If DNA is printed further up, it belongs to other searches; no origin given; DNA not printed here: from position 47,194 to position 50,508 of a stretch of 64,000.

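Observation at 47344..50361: Two complete GspE/PilB-type secretion ATPases fused into one 1027-aa polypeptide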

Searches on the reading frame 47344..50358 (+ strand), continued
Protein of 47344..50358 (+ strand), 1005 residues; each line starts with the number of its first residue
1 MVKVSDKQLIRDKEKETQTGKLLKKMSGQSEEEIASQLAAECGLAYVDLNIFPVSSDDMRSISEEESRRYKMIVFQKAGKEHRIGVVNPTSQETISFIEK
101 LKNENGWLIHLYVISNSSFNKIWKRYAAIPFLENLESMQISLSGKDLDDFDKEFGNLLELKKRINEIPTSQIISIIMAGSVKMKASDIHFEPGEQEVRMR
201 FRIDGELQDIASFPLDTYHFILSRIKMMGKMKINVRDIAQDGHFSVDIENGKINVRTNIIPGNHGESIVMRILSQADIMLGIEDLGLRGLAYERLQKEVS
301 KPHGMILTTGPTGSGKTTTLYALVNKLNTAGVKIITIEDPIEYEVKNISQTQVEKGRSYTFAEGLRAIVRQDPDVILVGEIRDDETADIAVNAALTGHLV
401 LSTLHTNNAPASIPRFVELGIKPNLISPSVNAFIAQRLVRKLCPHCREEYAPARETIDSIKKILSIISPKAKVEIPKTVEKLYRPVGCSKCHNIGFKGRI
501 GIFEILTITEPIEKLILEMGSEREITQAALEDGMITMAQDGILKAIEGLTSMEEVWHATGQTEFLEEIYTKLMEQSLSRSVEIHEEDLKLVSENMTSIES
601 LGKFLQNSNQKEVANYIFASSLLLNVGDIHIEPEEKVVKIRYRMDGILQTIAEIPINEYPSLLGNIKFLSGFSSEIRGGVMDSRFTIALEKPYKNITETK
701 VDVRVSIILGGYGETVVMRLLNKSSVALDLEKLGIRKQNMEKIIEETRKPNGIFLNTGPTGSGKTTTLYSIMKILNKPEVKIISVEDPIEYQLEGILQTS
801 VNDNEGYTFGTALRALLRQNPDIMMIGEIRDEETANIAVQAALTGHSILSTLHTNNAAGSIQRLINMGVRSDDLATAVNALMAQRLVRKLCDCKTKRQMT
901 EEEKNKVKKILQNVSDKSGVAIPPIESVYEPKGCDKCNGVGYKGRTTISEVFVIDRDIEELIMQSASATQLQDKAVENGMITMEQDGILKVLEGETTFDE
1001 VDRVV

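Call 79: find_homologous_proteins(query=P0141, max_evalue=1e-30)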
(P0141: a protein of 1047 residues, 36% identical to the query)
Query P0141 (1047 aa): 7993 proteins with E <= 1e-30 among 8000 candidates; the best 120 are listed.
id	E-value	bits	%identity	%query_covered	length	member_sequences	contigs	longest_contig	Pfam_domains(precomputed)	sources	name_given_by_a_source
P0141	0.0e+0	2315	100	100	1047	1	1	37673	PF13173.13,PF00437.27,PF13401.13,PF00482.29,PF25199.2,PF20720.4,PF13191.13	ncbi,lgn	-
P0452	2.7e-227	775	35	80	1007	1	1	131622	PF13173.13,PF13086.13,PF16796.12,PF00437.27,PF13604.13,PF13245.13,PF13555.13,PF00004.36,PF13401.13,PF03215.22,PF04851.22,PF13191.13,PF02492.26,PF07724.21,PF00005.34,PF12775.14,PF13476.13,PF25199.2,PF20720.4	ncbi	-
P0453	5.6e-185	635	46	38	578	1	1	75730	PF05157.21,PF00437.27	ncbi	-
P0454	1.1e-178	614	47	38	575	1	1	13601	PF05157.21,PF00437.27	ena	-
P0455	2.7e-177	610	44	37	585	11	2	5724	PF05157.21,PF00437.27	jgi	jgi:type IV pilus assembly protein PilB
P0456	1.9e-174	600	43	58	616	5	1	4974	PF00437.27,PF00482.29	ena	-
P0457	3.1e-167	576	36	78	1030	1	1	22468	PF13173.13,PF00437.27,PF13604.13,PF13555.13,PF00004.36,PF13401.13,PF01637.25,PF04851.22,PF13191.13,PF05157.21,PF02492.26,PF00005.34,PF12775.14,PF25199.2,PF20720.4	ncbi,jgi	jgi:type IV pilus assembly protein PilB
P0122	8.5e-167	575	37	78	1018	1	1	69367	PF13173.13,PF00437.27,PF13604.13,PF13555.13,PF00004.36,PF13401.13,PF14532.13,PF01637.25,PF04851.22,PF13191.13,PF05157.21,PF00005.34,PF12775.14,PF01580.25,PF25199.2,PF20720.4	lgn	-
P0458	4.2e-164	566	36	80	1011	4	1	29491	PF13173.13,PF16796.12,PF00437.27,PF13662.13,PF13604.13,PF00004.36,PF13401.13,PF01637.25,PF04851.22,PF13191.13,PF02492.26,PF00005.34,PF12775.14,PF25199.2,PF20720.4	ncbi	-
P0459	1.4e-163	564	35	79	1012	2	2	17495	PF13173.13,PF00437.27,PF13604.13,PF13555.13,PF00004.36,PF13401.13,PF04851.22,PF05157.21,PF02492.26,PF00005.34,PF12775.14,PF25199.2,PF20720.4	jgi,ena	-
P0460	5.2e-162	559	41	58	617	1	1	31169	PF00437.27,PF00482.29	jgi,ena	-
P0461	3.5e-161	556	35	78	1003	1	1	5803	PF13173.13,PF13086.13,PF16796.12,PF00437.27,PF13604.13,PF13245.13,PF13555.13,PF00004.36,PF13401.13,PF01637.25,PF04851.22,PF02492.26,PF01935.24,PF00005.34,PF12775.14,PF25199.2,PF20720.4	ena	-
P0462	5.2e-161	556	36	80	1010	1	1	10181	PF13173.13,PF00437.27,PF13604.13,PF13555.13,PF00004.36,PF13401.13,PF04851.22,PF13191.13,PF05157.21,PF00005.34,PF13476.13,PF25199.2,PF20720.4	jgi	jgi:type IV pilus assembly protein PilB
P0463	6.3e-161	556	35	79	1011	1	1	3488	PF13173.13,PF00437.27,PF13604.13,PF13555.13,PF00004.36,PF13401.13,PF01637.25,PF04851.22,PF13191.13,PF05157.21,PF02492.26,PF00005.34,PF12775.14,PF25199.2,PF20720.4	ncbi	ncbi:GspE/PulE family protein [Patescibacteria group bacterium]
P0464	1.3e-160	555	35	82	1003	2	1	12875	PF13173.13,PF03266.22,PF00437.27,PF13604.13,PF13245.13,PF13555.13,PF00004.36,PF13401.13,PF05157.21,PF02492.26,PF00005.34,PF12775.14,PF25199.2,PF20720.4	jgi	-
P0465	1.5e-159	551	36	79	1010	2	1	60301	PF13173.13,PF00270.36,PF00437.27,PF13662.13,PF13604.13,PF13555.13,PF00004.36,PF13401.13,PF04851.22,PF13191.13,PF05157.21,PF02492.26,PF00005.34,PF12775.14,PF25199.2,PF20720.4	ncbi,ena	-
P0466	2.9e-159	550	35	79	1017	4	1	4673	PF13173.13,PF00270.36,PF16796.12,PF00437.27,PF13662.13,PF13604.13,PF13245.13,PF13555.13,PF00004.36,PF13401.13,PF01637.25,PF04851.22,PF13191.13,PF02492.26,PF00005.34,PF12775.14,PF25199.2,PF20720.4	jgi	-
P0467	1.9e-158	547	36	79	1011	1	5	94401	PF13173.13,PF00437.27,PF13604.13,PF13555.13,PF00004.36,PF13401.13,PF01637.25,PF04851.22,PF02492.26,PF00005.34,PF12775.14,PF25199.2,PF20720.4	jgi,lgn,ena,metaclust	metaclust:\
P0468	9.2e-158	545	35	78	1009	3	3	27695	PF13173.13,PF00437.27,PF13604.13,PF13245.13,PF00004.36,PF13401.13,PF01637.25,PF04851.22,PF13191.13,PF02492.26,PF01935.24,PF00005.34,PF12775.14,PF25199.2,PF20720.4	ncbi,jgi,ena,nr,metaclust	ncbi:MAG: Type II secretion system protein E (GspE) [Parcubacteria group bacterium GW2011_GWE2_38_18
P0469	1.5e-157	544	32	90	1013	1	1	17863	PF13173.13,PF13086.13,PF00437.27,PF13604.13,PF13245.13,PF13555.13,PF00004.36,PF13401.13,PF04851.22,PF13191.13,PF05157.21,PF02492.26,PF00005.34,PF12775.14,PF25199.2,PF20720.4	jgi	-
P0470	2.5e-157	544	46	37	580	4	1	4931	PF05157.21,PF00437.27,PF25199.2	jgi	jgi:general secretion pathway protein E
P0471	6.8e-157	542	44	58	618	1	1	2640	PF00437.27,PF00482.29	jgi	jgi:general secretion pathway protein E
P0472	1.9e-155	537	35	78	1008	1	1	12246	PF00225.30,PF13173.13,PF13086.13,PF16796.12,PF00437.27,PF13662.13,PF13604.13,PF13555.13,PF00004.36,PF13401.13,PF01637.25,PF03215.22,PF04851.22,PF13191.13,PF05157.21,PF02492.26,PF00005.34,PF12775.14,PF25199.2,PF20720.4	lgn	-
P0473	2.0e-155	537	43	58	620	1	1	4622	PF00437.27,PF00482.29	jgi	-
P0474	1.2e-153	531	34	83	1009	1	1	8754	PF13173.13,PF13086.13,PF03266.22,PF16796.12,PF00437.27,PF01443.25,PF13604.13,PF13245.13,PF00004.36,PF13401.13,PF01637.25,PF04851.22,PF13191.13,PF05157.21,PF02492.26,PF01935.24,PF00005.34,PF12775.14,PF25199.2,PF20720.4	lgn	-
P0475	1.3e-153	531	33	78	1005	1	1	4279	PF13173.13,PF16796.12,PF00437.27,PF13604.13,PF00004.36,PF13401.13,PF01637.25,PF04851.22,PF13191.13,PF02492.26,PF12775.14,PF25199.2,PF20720.4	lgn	-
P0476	6.6e-153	529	35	79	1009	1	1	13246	PF13173.13,PF00437.27,PF13604.13,PF13245.13,PF13671.13,PF00004.36,PF13401.13,PF03215.22,PF04851.22,PF13191.13,PF05157.21,PF02492.26,PF00005.34,PF12775.14,PF25199.2,PF20720.4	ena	-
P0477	7.8e-153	529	46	37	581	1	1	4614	PF05157.21,PF00437.27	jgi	jgi:general secretion pathway protein E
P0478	1.3e-152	528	34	78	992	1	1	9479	PF13173.13,PF02492.26,PF00437.27,PF13604.13,PF00005.34,PF12775.14,PF00004.36,PF13401.13,PF25199.2,PF04851.22,PF20720.4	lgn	-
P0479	1.4e-152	528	46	37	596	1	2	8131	PF05157.21,PF00437.27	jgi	jgi:general secretion pathway protein E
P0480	1.5e-152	528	45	37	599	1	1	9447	PF05157.21,PF00437.27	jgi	jgi:general secretion pathway protein E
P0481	3.4e-152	527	45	37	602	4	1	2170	PF05157.21,PF00437.27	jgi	jgi:general secretion pathway protein E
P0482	7.0e-152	526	43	58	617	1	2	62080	PF00437.27,PF00482.29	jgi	-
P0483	7.2e-152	526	46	37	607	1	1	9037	PF05157.21,PF00437.27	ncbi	-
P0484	4.4e-151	523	41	59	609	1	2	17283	PF00437.27,PF00482.29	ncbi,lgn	ncbi:MAG: ATPase, T2SS/T4P/T4SS family [Candidatus Brocadiia bacterium]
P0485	5.6e-151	523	45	37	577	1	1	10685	PF05157.21,PF00437.27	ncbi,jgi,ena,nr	ncbi:MAG: type II secretion system ATPase GspE [Gammaproteobacteria bacterium]|nr:type II secretion 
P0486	2.1e-150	521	38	58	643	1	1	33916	PF00437.27,PF00482.29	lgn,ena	-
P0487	6.5e-150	519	46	37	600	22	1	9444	PF05157.21,PF00437.27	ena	-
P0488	1.2e-148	515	38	58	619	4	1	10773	PF00437.27,PF00482.29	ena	-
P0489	1.5e-148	515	42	58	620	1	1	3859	PF00437.27,PF00482.29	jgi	jgi:general secretion pathway protein E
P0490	3.3e-148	513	40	58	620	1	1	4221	PF00437.27,PF00482.29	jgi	-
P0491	1.1e-147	512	35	78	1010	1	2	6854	PF13173.13,PF16796.12,PF00437.27,PF13555.13,PF13401.13,PF01637.25,PF04851.22,PF13191.13,PF05157.21,PF00005.34,PF12775.14,PF25199.2,PF20720.4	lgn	-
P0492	1.5e-147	511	-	-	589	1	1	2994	PF05157.21,PF00437.27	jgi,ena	-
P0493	5.4e-147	509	42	58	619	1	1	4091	PF00437.27,PF00482.29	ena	-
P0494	6.3e-144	499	33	79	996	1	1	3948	PF13173.13,PF16796.12,PF00437.27,PF13604.13,PF00005.34,PF12775.14,PF13555.13,PF13401.13,PF25199.2,PF20720.4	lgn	-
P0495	3.5e-140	487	41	43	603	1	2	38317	PF05157.21,PF00437.27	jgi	jgi:general secretion pathway protein E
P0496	2.5e-139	484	44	38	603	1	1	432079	PF05157.21,PF00437.27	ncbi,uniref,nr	ncbi:type II secretion system ATPase GspE [Pyxidicoccus caerfyrddinensis]|uniref:type II secretion s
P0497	3.6e-139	484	46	39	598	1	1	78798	PF05157.21,PF00437.27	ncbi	ncbi:MAG: type II secretion system ATPase GspE [Myxococcaceae bacterium]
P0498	4.8e-139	483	44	38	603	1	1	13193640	PF05157.21,PF00437.27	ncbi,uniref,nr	ncbi:type II secretion system ATPase GspE [Pyxidicoccus sp. MSG2]|uniref:type II secretion system AT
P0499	1.7e-138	481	44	39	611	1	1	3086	PF05157.21,PF00437.27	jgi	jgi:general secretion pathway protein E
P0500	2.0e-138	481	45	37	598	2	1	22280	PF05157.21,PF00437.27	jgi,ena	-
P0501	2.9e-138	481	41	46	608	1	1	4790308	PF05157.21,PF00437.27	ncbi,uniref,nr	ncbi:type II secretion system ATPase GspE [Corallococcus exiguus]|uniref:type II secretion system AT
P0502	3.8e-138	480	44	39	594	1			PF05157.21,PF00437.27,PF25199.2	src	-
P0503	3.8e-138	480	44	37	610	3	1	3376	PF05157.21,PF00437.27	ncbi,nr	ncbi:MAG TPA: type II secretion system ATPase GspE [Myxococcaceae bacterium]|nr:type II secretion sy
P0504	1.0e-137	479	43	39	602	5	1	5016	PF05157.21,PF00437.27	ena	-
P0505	1.3e-137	478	45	37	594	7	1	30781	PF05157.21,PF00437.27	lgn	-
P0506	2.6e-137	477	45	36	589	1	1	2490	PF05157.21,PF00437.27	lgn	-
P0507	2.7e-137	477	44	39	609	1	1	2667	PF05157.21,PF00437.27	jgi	jgi:general secretion pathway protein E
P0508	2.8e-137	477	44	39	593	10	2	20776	PF05157.21,PF00437.27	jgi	-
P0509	7.9e-137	476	42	37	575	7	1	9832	PF05157.21,PF00437.27,PF13191.13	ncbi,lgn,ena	-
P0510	8.4e-137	476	44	37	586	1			PF05157.21,PF00437.27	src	-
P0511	9.2e-137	476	42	45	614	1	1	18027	PF05157.21,PF00437.27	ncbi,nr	ncbi:MAG: type II secretion system ATPase GspE [Myxococcaceae bacterium]|nr:type II secretion system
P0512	1.0e-136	475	38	47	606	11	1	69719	PF05157.21,PF00437.27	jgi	jgi:general secretion pathway protein E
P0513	4.8e-136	473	44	37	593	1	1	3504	PF05157.21,PF00437.27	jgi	jgi:general secretion pathway protein E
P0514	1.5e-135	472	44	39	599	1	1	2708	PF05157.21,PF00437.27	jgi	-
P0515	5.5e-135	470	42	37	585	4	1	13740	PF05157.21,PF00437.27,PF13191.13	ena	-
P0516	3.2e-134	467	45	37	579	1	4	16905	PF05157.21,PF00437.27,PF25199.2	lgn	-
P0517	3.9e-133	464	42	58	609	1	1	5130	PF00437.27,PF00482.29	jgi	-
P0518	6.1e-133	463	43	39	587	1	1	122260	PF05157.21,PF00437.27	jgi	jgi:general secretion pathway protein E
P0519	9.4e-132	459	-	-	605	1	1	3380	PF05157.21,PF00437.27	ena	-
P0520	2.3e-130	454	44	38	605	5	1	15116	PF05157.21,PF00437.27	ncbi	-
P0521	1.1e-129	452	44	38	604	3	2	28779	PF05157.21,PF00437.27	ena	-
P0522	1.2e-129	452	44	38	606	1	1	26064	PF05157.21,PF00437.27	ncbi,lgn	ncbi:MAG: GspE/PulE family protein [Hyphomicrobiaceae bacterium]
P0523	8.4e-129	449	43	38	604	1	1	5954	PF05157.21,PF00437.27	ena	-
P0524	7.4e-128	446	45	38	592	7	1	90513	PF05157.21,PF00437.27,PF13604.13,PF13191.13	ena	-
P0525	1.3e-126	442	-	-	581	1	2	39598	PF05157.21,PF00437.27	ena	-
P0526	2.0e-126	441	37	58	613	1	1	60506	PF00437.27,PF00482.29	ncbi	-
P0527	4.1e-126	440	44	37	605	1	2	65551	PF05157.21,PF00437.27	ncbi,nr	ncbi:MAG: type II secretion system protein GspE [Deltaproteobacteria bacterium]|nr:MAG: type II secr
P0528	1.4e-125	439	47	38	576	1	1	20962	PF05157.21,PF00437.27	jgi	-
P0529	3.2e-125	437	43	38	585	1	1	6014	PF05157.21,PF00437.27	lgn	-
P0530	5.6e-125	437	42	39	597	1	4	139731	PF05157.21,PF00437.27,PF13191.13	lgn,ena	-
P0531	6.8e-125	436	39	58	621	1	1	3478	PF00437.27,PF00482.29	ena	-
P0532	8.8e-125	436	42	36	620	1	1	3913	PF05157.21,PF00437.27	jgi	jgi:type IV pilus assembly protein PilB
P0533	1.3e-124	435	-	-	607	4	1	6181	PF05157.21,PF00437.27,PF25199.2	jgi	jgi:general secretion pathway protein E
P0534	1.3e-124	435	43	38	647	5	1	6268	PF05157.21,PF00437.27,PF12773.14,PF17032.11,PF13191.13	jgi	jgi:type IV pilus assembly protein PilB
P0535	1.5e-124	435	-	-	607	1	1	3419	PF05157.21,PF00437.27,PF25199.2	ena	-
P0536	2.0e-124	435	-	-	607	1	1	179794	PF05157.21,PF00437.27,PF25199.2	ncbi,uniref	ncbi:GspE/PulE family protein [Massilia jejuensis]|uniref:GspE/PulE family protein n=1 Tax=Massilia 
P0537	2.8e-124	434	38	58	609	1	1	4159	PF00437.27,PF00482.29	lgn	-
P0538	4.2e-124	434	-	-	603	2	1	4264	PF05157.21,PF00437.27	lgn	-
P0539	5.0e-124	433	-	-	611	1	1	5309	PF05157.21,PF00437.27,PF25199.2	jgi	jgi:general secretion pathway protein E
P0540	2.0e-123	431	-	-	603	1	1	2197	PF05157.21,PF00437.27,PF25199.2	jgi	jgi:general secretion pathway protein E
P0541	5.8e-123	430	-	-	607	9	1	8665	PF05157.21,PF00437.27,PF25199.2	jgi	jgi:general secretion pathway protein E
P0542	1.6e-122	428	46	37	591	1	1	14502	PF05157.21,PF00437.27,PF25199.2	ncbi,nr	ncbi:MAG TPA: type II secretion system ATPase GspE [Anaeromyxobacteraceae bacterium]|nr:type II secr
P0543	2.2e-122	428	43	36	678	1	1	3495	PF05157.21,PF00437.27,PF12773.14,PF13191.13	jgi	jgi:type IV pilus assembly protein PilB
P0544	2.9e-122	428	42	37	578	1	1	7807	PF05157.21,PF00437.27,PF20720.4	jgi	jgi:type IV pilus assembly protein PilB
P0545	3.0e-122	428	-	-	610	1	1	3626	PF05157.21,PF00437.27,PF25199.2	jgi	jgi:general secretion pathway protein E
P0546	3.2e-122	427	41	37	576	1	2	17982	PF05157.21,PF00437.27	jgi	-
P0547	7.0e-122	426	-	-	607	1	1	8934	PF05157.21,PF00437.27,PF25199.2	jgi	jgi:general secretion pathway protein E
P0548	2.2e-121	425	45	36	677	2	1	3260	PF05157.21,PF00437.27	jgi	jgi:type IV pilus assembly protein PilB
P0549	6.9e-121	423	45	35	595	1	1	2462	PF05157.21,PF00437.27,PF13191.13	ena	-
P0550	1.1e-120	422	37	59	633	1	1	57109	PF00437.27,PF00482.29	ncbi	-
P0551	3.4e-120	421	-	-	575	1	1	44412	PF05157.21,PF00437.27,PF25199.2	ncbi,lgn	-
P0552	6.8e-120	420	46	37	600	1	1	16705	PF05157.21,PF00437.27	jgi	jgi:general secretion pathway protein E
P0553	9.0e-120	419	45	36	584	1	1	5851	PF05157.21,PF00437.27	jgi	-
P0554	9.2e-120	419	43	37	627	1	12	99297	PF05157.21,PF00437.27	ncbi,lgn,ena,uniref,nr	ncbi:type II secretion system ATPase GspE [uncultured Thiodictyon sp.]|uniref:type II secretion syst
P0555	1.0e-119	419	45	37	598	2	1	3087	PF05157.21,PF00437.27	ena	-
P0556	1.3e-119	419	46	37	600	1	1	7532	PF05157.21,PF00437.27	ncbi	-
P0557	2.3e-119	418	45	38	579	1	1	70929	PF05157.21,PF00437.27,PF25199.2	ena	-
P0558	2.8e-119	418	45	37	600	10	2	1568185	PF05157.21,PF00437.27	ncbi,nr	ncbi:MAG: type II secretion system ATPase GspE [Anaeromyxobacter sp.]|nr:type II secretion system AT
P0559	2.9e-119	418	46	37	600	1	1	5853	PF05157.21,PF00437.27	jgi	jgi:general secretion pathway protein E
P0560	3.1e-119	418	46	37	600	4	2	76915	PF05157.21,PF00437.27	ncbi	-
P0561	5.5e-119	417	-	-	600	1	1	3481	PF05157.21,PF00437.27,PF25199.2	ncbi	-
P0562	1.5e-118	415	-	-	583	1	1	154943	PF05157.21,PF00437.27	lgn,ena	-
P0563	1.5e-118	415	-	-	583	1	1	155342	PF05157.21,PF00437.27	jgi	-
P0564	1.8e-118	415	46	37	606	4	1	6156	PF05157.21,PF00437.27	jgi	-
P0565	3.4e-118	414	-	-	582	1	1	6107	PF05157.21,PF00437.27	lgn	-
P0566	3.5e-118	414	-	-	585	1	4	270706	PF05157.21,PF00437.27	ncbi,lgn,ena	-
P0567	1.3e-117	412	-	-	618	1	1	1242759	PF05157.21,PF00437.27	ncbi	ncbi:MAG: GspE/PulE family protein [Minicystis sp.]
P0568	3.8e-117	411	42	37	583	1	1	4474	PF05157.21,PF00437.27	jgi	jgi:type IV pilus assembly protein PilB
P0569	4.2e-117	411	42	37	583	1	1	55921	PF05157.21,PF00437.27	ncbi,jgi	jgi:type IV pilus assembly protein PilB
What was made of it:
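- Tried and rejected: The argument is weakened because its relatives carry T2SSF-like sequence on a single ATPase unit (call 79).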
